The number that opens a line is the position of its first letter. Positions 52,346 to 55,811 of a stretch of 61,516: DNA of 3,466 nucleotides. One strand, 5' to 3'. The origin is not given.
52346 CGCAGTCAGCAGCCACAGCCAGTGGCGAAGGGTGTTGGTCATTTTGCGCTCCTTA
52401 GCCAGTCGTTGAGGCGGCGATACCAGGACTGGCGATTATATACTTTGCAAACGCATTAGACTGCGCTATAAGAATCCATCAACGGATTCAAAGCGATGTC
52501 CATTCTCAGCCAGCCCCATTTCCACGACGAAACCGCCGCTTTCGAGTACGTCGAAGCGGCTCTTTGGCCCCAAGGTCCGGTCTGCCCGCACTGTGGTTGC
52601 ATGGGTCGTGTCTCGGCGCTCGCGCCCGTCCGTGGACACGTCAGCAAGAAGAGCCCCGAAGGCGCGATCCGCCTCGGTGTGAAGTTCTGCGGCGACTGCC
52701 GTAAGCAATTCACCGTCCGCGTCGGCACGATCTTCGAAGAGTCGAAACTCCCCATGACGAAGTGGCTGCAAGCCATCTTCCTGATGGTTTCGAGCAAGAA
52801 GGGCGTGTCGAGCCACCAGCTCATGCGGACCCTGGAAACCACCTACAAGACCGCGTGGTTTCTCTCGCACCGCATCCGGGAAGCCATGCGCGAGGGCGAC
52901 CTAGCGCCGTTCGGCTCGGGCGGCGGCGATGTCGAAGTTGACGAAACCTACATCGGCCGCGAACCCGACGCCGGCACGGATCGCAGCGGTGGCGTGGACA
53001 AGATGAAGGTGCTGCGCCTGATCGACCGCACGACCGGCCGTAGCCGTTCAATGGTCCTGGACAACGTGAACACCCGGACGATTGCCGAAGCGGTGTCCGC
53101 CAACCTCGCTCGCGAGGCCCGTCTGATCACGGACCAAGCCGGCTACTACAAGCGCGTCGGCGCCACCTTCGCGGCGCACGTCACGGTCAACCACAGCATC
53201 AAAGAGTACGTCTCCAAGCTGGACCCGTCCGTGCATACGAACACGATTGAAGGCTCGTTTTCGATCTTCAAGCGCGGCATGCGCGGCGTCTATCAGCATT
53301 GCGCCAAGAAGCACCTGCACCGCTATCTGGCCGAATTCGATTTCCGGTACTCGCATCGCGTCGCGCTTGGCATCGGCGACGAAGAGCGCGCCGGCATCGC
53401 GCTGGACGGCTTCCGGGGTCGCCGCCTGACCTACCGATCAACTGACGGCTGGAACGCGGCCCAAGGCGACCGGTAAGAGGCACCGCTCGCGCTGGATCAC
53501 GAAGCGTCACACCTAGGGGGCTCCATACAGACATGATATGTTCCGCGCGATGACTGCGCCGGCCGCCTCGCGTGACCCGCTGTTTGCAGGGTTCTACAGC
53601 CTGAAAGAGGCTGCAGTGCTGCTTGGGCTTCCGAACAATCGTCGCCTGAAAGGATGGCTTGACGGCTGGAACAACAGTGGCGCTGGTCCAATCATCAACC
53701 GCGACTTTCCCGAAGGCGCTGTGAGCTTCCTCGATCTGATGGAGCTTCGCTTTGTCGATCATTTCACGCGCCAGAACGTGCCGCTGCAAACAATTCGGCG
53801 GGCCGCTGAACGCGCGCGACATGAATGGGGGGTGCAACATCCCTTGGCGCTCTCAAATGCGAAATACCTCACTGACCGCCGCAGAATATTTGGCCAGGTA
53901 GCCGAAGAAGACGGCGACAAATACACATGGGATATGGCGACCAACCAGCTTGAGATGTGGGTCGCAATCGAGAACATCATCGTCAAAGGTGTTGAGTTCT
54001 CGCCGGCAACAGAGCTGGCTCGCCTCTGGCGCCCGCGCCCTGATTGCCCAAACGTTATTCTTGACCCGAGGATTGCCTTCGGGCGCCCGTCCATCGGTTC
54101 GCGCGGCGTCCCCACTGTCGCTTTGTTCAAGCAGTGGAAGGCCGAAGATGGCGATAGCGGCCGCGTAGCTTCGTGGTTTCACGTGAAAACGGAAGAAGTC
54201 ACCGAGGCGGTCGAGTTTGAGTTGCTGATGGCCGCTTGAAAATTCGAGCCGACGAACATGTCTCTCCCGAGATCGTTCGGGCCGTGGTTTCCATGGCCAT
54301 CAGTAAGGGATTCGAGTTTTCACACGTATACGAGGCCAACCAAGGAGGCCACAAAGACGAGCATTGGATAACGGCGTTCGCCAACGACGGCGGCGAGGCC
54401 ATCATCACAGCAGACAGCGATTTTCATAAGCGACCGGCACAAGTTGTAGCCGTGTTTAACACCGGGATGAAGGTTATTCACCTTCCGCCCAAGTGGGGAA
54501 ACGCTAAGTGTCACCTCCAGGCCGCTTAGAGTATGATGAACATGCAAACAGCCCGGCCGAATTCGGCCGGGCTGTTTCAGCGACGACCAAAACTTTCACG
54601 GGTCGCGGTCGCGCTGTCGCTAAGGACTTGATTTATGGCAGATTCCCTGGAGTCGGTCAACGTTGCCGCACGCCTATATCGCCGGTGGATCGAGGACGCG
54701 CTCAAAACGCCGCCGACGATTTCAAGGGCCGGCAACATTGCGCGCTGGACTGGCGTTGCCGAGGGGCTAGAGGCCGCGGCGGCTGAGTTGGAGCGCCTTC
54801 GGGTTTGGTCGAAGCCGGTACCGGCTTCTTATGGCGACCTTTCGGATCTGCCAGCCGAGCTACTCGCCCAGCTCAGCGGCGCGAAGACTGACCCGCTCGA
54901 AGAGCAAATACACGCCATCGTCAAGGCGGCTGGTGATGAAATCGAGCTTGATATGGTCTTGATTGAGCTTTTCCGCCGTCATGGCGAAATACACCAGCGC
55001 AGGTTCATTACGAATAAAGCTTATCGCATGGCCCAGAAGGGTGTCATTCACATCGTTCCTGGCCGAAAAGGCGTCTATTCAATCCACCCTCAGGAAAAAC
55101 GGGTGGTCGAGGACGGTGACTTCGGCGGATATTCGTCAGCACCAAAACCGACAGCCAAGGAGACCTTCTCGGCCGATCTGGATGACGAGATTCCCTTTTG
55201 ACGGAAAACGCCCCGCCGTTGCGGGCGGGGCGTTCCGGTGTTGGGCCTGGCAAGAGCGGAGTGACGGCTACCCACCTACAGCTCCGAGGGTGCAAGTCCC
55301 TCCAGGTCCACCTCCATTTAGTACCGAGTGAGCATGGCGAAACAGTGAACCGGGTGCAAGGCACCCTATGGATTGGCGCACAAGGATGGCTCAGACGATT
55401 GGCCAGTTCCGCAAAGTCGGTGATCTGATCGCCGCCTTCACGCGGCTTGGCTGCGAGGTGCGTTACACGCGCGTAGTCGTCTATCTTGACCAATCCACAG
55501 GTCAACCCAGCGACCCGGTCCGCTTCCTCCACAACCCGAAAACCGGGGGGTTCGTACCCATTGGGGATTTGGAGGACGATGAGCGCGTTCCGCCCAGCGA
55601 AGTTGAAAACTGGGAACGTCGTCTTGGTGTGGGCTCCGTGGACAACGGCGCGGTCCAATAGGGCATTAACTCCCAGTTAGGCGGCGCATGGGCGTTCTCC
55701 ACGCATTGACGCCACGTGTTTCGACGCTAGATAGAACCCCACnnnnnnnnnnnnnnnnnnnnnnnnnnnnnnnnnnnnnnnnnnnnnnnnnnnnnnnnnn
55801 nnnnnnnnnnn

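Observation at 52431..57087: IS1595-family transposase whose terminal repeat recurs inverted 4.6 kb away, enclosing two TA-like modules inside a phage genome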

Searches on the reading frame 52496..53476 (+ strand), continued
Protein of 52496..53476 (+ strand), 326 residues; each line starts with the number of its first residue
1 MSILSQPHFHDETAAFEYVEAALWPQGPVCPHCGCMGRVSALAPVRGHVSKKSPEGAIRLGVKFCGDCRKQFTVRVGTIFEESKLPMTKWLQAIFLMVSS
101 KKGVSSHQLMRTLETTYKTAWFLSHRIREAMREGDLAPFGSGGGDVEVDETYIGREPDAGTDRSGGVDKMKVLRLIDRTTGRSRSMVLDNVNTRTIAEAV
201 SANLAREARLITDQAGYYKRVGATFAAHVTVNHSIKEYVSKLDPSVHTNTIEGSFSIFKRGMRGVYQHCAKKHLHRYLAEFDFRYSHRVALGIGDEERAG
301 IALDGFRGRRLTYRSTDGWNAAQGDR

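Call 95: search_protein_families(library=pfam, proteins=[L047:8042-8785:+, L047:8842-9171:+], max_evalue=0.01)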
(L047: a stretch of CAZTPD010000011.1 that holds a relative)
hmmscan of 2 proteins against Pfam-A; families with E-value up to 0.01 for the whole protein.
L047:8042-8785:+ (248 aa): 2 families
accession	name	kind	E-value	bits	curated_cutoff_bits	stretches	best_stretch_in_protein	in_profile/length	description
PF04255.20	DUF433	-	5.7e-06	26.5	23.6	1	185-235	2-55/56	Protein of unknown function (DUF433)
PF21321.3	HTH_66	-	7.4e-05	23.5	24.3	1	33-100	3-82/83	Putative DNA-binding HTH domain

L047:8842-9171:+ (110 aa): 1 family
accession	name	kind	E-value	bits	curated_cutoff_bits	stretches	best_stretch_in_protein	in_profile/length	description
PF18478.7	PIN_10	-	6.4e-05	23.4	26.2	1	12-64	32-82/84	PIN like domain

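Call 97: search_dna_similar(query=window:52496-53473:+, collection=plasmids, mode=protein, max_rows=25)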
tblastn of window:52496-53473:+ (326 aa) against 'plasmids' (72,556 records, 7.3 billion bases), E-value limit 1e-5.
Records with a match: 385; places in all: 556; records where one place covers at least 80% of the query: 293.
Best place of each record, by identity: <60% 385.
By first word of the organism name: Sinorhizobium 44; Pseudosulfitobacter 30; Ralstonia 18; Xanthomonas 18; Rhizobium 17; Aeromonas 17; Mesorhizobium 15; Chondrinema 11; Agrobacterium 9; Haloarcula 9; and 91 more.
By predicted mobility (MOB-suite, as given by PLSDB): non-mobilizable 207; conjugative 122; mobilizable 56.
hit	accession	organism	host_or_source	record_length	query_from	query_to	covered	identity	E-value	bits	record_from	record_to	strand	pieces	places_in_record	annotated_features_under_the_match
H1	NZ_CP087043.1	Pseudosulfitobacter pseudonitzschiae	Mediolabrus comicus,The surface ...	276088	1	315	97%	58.0%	5e-115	372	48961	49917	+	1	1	IS1595 family transposase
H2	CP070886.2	Pseudosulfitobacter pseudonitzschiae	Skeletonema costatum,The surface ...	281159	1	315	97%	58.0%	5e-115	372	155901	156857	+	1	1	IS1595 family transposase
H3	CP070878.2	Pseudosulfitobacter pseudonitzschiae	Skeletonema costatum,The surface ...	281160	1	315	97%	58.0%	5e-115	372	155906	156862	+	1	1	IS1595 family transposase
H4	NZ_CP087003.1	Pseudosulfitobacter pseudonitzschiae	Skeletonema costatum,The surface ...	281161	1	315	97%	58.0%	5e-115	372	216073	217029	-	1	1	IS1595 family transposase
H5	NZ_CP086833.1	Pseudosulfitobacter pseudonitzschiae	Trieres chinensis,The surface seawater ...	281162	1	315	97%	58.0%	5e-115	372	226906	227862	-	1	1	IS1595 family transposase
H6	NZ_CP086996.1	Pseudosulfitobacter pseudonitzschiae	Skeletonema costatum,The surface ...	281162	1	315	97%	58.0%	5e-115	372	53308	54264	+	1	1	IS1595 family transposase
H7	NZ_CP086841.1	Pseudosulfitobacter pseudonitzschiae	Trieres chinensis,The surface seawater ...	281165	1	315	97%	58.0%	5e-115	372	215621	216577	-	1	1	IS1595 family transposase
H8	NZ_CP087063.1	Pseudosulfitobacter pseudonitzschiae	Mediolabrus comicus,The surface ...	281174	1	315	97%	58.0%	5e-115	372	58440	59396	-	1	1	IS1595 family transposase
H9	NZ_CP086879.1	Pseudosulfitobacter pseudonitzschiae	Skeletonema costatum,The surface ...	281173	1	315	97%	58.0%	5e-115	372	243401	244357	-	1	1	IS1595 family transposase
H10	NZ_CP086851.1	Pseudosulfitobacter pseudonitzschiae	Skeletonema costatum,The surface ...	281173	1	315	97%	58.0%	5e-115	372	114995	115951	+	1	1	IS1595 family transposase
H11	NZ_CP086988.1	Pseudosulfitobacter pseudonitzschiae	Skeletonema costatum,The surface ...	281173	1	315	97%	58.0%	5e-115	372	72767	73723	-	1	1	IS1595 family transposase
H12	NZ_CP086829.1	Pseudosulfitobacter pseudonitzschiae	Trieres chinensis,The surface seawater ...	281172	1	315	97%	58.0%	5e-115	372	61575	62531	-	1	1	IS1595 family transposase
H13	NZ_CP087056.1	Pseudosulfitobacter pseudonitzschiae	Mediolabrus comicus,The surface ...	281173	1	315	97%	58.0%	5e-115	372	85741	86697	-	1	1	IS1595 family transposase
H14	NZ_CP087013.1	Pseudosulfitobacter pseudonitzschiae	Mediolabrus comicus,The surface ...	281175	1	315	97%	58.0%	5e-115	372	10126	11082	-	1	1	IS1595 family transposase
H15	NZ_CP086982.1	Pseudosulfitobacter pseudonitzschiae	Skeletonema costatum,The surface ...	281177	1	315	97%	58.0%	5e-115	372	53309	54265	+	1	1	IS1595 family transposase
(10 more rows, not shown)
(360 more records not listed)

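Call 98: get_annotated_region(hit=H1, flank=4500)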
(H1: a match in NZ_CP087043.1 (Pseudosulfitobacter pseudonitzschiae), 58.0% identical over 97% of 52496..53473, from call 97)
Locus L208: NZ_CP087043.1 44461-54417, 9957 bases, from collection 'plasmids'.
description: Pseudosulfitobacter pseudonitzschiae strain MC52-18 plasmid P1, complete sequence
organism: Pseudosulfitobacter pseudonitzschiae (NCBI taxid 1402135)
taxonomy: Bacteria; Pseudomonadota; Alphaproteobacteria; Rhodobacterales; Roseobacteraceae; Pseudosulfitobacter; Pseudosulfitobacter pseudonitzschiae
host: -; source: Mediolabrus comicus,The surface seawater at the Pearl River Estuary; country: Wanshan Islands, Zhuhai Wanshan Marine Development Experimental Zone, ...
typing (MOB-suite, as given by PLSDB): non-mobilizable; replicon rep_cluster_558
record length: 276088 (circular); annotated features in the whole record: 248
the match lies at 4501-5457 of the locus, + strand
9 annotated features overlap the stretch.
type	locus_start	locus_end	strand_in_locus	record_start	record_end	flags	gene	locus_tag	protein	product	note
CDS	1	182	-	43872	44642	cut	-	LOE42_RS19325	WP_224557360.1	hypothetical protein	-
CDS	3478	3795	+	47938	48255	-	-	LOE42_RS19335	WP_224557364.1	H-NS histone family protein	-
CDS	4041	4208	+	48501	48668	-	-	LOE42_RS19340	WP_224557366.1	hypothetical protein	-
CDS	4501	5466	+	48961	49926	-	-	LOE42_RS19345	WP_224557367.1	IS1595 family transposase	-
CDS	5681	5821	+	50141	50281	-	-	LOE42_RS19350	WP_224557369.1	hypothetical protein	-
CDS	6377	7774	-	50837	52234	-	-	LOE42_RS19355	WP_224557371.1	sensor histidine kinase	GO:0007165 - signal transduction [Evidence IEA]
CDS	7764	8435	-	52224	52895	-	-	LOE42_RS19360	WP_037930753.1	response regulator transcription factor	GO:0000160 - phosphorelay signal transduction system [Evidence IEA]; GO:0006355 - regulation of DNA-templated ...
CDS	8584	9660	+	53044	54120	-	-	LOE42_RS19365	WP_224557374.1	tricarboxylate transporter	-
CDS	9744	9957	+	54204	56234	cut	-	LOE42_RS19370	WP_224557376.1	tripartite tricarboxylate transporter permease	-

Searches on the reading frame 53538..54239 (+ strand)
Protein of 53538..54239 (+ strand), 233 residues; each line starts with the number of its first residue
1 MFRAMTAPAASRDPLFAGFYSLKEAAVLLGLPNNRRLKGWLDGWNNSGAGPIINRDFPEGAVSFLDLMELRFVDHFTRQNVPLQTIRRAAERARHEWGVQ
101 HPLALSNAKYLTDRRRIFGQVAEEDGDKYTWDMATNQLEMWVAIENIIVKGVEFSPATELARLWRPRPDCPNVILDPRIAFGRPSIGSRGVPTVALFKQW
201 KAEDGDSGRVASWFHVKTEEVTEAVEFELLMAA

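Call 6: search_protein_families(library=pfam, proteins=[window:53538-54239:+], max_evalue=0.01)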
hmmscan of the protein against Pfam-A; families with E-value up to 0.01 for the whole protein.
window:53538-54239:+ (233 aa): 1 family
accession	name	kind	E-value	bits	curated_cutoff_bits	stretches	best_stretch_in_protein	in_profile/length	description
PF13518.12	HTH_28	-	0.001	19.5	25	1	18-50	12-42/52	Helix-turn-helix domain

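Call 40: search_protein_families(library=ncbifam, proteins=[window:53538-54239:+], max_evalue=0.01)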
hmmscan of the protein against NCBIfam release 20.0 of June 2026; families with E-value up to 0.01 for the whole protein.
window:53538-54239:+ (233 aa): 0 families

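Call 45: search_protein_families(library=padloc, proteins=[window:53538-54239:+], max_evalue=0.01)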
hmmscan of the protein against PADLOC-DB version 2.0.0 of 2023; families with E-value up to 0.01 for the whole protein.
window:53538-54239:+ (233 aa): 0 families

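Call 46: search_protein_families(library=phrogs, proteins=[window:53538-54239:+], max_evalue=0.01)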
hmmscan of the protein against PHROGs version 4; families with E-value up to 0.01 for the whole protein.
window:53538-54239:+ (233 aa): 0 families

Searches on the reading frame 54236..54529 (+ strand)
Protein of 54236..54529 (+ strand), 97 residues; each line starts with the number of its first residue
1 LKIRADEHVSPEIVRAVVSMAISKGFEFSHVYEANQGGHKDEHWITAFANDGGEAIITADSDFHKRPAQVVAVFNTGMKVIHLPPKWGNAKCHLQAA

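Call 6: search_protein_families(library=pfam, proteins=[window:54236-54529:+], max_evalue=0.01)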
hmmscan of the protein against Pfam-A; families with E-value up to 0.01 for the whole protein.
window:54236-54529:+ (97 aa): 2 families
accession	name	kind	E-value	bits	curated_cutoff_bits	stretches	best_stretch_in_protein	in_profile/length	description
PF18478.7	PIN_10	-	3.2e-17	62.8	26.2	1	1-83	1-82/84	PIN like domain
PF18480.7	DUF5615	-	2.5e-09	37.4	23.8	1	1-67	1-62/110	Domain of unknown function (DUF5615)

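Call 40: search_protein_families(library=ncbifam, proteins=[window:54236-54529:+], max_evalue=0.01)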
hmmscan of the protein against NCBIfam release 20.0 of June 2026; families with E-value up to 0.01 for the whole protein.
window:54236-54529:+ (97 aa): 0 families

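Call 45: search_protein_families(library=padloc, proteins=[window:54236-54529:+], max_evalue=0.01)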
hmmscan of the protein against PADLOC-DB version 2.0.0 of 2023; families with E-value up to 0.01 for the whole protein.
window:54236-54529:+ (97 aa): 0 families

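Call 46: search_protein_families(library=phrogs, proteins=[window:54236-54529:+], max_evalue=0.01)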
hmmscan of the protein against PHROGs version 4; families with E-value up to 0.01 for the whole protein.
window:54236-54529:+ (97 aa): 0 families

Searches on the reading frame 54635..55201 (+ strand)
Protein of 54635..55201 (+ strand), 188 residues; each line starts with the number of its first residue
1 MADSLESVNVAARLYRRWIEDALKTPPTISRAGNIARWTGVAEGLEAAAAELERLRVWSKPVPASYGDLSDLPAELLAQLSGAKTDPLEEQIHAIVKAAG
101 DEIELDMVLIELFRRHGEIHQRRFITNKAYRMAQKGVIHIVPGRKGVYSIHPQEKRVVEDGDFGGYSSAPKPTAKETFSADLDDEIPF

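Call 6: search_protein_families(library=pfam, proteins=[window:54635-55201:+], max_evalue=0.01)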
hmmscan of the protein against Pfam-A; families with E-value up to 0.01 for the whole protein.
window:54635-55201:+ (188 aa): 0 families

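Call 40: search_protein_families(library=ncbifam, proteins=[window:54635-55201:+], max_evalue=0.01)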
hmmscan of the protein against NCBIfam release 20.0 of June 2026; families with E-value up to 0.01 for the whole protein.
window:54635-55201:+ (188 aa): 0 families

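Call 45: search_protein_families(library=padloc, proteins=[window:54635-55201:+], max_evalue=0.01)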
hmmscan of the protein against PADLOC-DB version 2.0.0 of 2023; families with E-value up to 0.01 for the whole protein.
window:54635-55201:+ (188 aa): 0 families

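Call 46: search_protein_families(library=phrogs, proteins=[window:54635-55201:+], max_evalue=0.01)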
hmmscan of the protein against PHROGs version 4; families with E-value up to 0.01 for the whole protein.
window:54635-55201:+ (188 aa): 0 families

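Call 67: search_solved_structures(query=window:54635-55198:+, max_evalue=10)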
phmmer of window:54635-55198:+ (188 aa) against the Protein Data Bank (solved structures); distinct sequences matched with E-value up to 10: 4.
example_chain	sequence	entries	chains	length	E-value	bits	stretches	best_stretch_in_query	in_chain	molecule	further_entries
8uwc_A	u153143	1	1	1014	0.1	15.4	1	25-115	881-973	Membrane-bound transcription factor site-1 protease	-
8uw8_A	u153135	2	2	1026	0.11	15.3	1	25-115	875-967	Membrane-bound transcription factor site-1 protease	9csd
3q6z_A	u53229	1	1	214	0.35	13.6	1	65-147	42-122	Poly [ADP-ribose] polymerase 14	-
3vfq_A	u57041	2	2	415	1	12.1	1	65-147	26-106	Poly [ADP-ribose] polymerase 14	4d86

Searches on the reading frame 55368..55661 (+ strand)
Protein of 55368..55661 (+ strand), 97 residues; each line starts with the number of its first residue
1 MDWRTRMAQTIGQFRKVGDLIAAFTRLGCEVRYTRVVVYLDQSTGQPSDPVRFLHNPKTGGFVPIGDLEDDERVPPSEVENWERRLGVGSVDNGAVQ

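Call 6: search_protein_families(library=pfam, proteins=[window:55368-55661:+], max_evalue=0.01)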
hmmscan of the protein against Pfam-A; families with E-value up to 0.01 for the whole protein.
window:55368-55661:+ (97 aa): 0 families

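Call 40: search_protein_families(library=ncbifam, proteins=[window:55368-55661:+], max_evalue=0.01)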
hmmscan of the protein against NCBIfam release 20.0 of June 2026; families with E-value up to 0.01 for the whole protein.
window:55368-55661:+ (97 aa): 0 families

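Call 45: search_protein_families(library=padloc, proteins=[window:55368-55661:+], max_evalue=0.01)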
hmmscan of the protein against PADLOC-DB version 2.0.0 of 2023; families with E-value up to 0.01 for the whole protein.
window:55368-55661:+ (97 aa): 0 families

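Call 46: search_protein_families(library=phrogs, proteins=[window:55368-55661:+], max_evalue=0.01)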
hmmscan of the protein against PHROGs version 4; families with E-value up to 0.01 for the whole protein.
window:55368-55661:+ (97 aa): 0 families

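Call 66: search_solved_structures(query=window:55368-55658:+, max_evalue=10)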
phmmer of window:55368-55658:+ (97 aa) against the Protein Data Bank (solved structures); distinct sequences matched with E-value up to 10: 0.
